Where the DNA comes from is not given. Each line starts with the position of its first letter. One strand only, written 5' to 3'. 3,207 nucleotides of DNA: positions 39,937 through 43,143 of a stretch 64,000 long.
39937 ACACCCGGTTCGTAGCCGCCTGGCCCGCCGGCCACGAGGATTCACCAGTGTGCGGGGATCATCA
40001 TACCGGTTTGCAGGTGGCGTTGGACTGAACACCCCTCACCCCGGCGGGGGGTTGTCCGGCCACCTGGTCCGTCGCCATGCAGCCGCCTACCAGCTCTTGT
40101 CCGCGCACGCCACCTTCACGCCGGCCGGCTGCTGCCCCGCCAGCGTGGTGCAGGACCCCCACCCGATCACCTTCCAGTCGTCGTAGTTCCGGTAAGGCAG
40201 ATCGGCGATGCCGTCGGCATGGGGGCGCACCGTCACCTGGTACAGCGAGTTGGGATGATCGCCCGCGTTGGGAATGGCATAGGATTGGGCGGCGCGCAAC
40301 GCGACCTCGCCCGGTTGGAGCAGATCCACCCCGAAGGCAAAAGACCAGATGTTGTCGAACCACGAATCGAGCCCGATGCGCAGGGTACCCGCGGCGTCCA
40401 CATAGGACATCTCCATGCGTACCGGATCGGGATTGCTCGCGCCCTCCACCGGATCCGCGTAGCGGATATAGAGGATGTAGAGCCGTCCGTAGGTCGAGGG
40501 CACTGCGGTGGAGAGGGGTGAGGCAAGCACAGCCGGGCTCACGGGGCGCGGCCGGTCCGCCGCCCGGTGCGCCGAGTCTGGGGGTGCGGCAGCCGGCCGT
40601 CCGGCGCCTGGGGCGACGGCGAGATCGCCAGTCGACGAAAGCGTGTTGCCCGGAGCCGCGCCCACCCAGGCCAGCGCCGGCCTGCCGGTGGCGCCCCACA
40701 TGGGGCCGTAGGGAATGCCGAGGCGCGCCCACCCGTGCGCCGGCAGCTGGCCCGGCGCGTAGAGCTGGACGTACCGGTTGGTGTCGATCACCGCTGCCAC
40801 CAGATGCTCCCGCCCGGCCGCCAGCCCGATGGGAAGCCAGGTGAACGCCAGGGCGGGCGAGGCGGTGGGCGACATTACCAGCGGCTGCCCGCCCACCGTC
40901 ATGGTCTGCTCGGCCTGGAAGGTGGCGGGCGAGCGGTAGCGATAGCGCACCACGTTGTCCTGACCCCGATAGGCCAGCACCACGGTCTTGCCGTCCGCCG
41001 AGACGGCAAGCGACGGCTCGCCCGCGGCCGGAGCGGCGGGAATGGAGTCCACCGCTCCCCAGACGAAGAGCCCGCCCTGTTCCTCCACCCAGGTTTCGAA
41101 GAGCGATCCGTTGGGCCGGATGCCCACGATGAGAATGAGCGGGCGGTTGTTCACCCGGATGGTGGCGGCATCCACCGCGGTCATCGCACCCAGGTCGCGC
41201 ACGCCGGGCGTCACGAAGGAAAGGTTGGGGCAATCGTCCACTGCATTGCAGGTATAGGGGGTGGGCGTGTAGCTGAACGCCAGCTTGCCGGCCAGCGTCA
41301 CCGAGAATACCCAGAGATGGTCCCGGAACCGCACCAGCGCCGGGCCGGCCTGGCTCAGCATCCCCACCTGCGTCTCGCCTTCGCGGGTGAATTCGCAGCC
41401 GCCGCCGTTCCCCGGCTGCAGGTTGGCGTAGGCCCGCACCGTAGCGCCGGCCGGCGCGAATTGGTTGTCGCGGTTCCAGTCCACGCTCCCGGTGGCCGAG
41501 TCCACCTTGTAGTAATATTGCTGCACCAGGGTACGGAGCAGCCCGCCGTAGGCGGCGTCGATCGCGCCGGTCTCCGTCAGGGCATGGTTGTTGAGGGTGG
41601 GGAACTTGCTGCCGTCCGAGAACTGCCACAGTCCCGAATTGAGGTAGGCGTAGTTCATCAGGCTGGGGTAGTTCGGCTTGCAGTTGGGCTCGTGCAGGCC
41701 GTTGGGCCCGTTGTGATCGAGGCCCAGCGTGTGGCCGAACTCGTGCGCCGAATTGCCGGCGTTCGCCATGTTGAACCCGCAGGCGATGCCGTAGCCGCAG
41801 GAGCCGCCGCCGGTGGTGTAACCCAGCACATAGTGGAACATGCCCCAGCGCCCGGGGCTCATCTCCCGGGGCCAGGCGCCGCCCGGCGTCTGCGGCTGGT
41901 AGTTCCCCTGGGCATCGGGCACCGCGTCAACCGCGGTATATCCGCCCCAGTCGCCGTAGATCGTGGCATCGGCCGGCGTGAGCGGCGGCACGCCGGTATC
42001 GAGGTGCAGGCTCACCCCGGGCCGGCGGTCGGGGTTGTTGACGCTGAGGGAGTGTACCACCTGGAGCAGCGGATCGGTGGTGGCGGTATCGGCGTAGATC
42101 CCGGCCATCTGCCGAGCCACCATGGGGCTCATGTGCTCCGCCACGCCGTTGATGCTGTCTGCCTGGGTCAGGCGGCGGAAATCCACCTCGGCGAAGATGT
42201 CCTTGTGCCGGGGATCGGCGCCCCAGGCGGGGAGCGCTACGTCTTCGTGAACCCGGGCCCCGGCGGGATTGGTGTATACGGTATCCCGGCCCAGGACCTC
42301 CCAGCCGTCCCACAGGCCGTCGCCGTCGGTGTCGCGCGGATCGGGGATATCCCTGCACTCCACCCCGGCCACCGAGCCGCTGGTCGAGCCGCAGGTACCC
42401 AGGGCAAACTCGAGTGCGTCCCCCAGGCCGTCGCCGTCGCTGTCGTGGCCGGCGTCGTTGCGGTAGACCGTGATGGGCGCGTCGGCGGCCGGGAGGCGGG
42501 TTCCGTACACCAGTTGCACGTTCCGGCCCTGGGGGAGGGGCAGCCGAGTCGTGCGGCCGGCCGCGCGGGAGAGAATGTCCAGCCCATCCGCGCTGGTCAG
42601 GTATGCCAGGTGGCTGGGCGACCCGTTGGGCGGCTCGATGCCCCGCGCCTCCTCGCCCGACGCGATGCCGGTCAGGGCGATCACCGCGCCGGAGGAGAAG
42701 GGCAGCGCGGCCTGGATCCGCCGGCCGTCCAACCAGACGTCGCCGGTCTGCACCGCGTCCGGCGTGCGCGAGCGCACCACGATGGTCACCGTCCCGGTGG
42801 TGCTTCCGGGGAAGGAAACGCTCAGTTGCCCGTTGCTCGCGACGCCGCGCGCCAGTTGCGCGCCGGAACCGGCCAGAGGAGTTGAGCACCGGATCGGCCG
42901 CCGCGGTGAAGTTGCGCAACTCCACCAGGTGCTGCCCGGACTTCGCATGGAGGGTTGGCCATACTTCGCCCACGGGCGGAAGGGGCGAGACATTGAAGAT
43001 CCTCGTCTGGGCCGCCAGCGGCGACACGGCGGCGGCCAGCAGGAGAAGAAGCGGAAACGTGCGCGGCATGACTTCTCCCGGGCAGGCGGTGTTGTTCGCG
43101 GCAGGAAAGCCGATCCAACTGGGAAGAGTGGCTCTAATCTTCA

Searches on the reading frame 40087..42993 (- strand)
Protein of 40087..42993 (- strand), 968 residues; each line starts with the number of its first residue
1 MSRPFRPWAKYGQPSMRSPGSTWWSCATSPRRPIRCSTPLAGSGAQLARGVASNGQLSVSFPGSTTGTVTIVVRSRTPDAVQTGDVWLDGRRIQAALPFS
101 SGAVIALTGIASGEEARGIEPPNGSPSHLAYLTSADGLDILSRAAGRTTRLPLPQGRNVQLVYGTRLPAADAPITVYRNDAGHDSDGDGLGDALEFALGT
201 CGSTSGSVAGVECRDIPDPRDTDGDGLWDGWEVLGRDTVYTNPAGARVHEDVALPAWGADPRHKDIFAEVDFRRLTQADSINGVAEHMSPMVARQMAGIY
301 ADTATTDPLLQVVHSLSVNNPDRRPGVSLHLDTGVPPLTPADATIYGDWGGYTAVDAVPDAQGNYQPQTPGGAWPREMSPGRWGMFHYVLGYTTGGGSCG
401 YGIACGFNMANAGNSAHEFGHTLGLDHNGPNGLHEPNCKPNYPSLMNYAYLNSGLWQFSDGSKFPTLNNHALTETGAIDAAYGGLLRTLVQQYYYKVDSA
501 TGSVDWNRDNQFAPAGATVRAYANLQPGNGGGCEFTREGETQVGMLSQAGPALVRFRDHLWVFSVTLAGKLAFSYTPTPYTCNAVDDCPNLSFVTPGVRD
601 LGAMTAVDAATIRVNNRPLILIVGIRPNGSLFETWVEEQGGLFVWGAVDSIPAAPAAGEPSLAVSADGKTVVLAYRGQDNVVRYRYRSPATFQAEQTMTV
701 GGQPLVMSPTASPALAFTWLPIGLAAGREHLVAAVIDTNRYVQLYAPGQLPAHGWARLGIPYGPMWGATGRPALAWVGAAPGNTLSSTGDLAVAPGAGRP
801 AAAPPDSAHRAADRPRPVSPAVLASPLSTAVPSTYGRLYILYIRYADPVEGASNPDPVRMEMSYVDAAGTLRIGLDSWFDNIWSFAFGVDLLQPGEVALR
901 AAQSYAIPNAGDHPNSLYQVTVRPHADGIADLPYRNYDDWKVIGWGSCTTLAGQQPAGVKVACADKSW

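Call 24: search_protein_families(library=pfam, proteins=[window:40087-42993:-], max_evalue=0.01)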
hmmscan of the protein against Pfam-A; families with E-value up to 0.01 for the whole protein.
window:40087-42993:- (968 aa): 1 family
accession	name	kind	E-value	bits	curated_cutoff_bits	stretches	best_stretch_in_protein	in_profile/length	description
PF18884.5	TSP3_bac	-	9.9e-05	22.5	25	0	221-233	1-13/22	Bacterial TSP3 repeat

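Call 58: search_protein_families(library=ncbifam, proteins=[window:40087-42993:-], max_evalue=0.1)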
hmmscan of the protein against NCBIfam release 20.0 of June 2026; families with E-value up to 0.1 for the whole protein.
window:40087-42993:- (968 aa): 1 family
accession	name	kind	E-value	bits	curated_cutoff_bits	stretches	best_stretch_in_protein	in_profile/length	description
NF033765.2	gliding_CglD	equivalog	0.0017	16.2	400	1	181-237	76-122/1124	adventurous gliding motility lipoprotein CglD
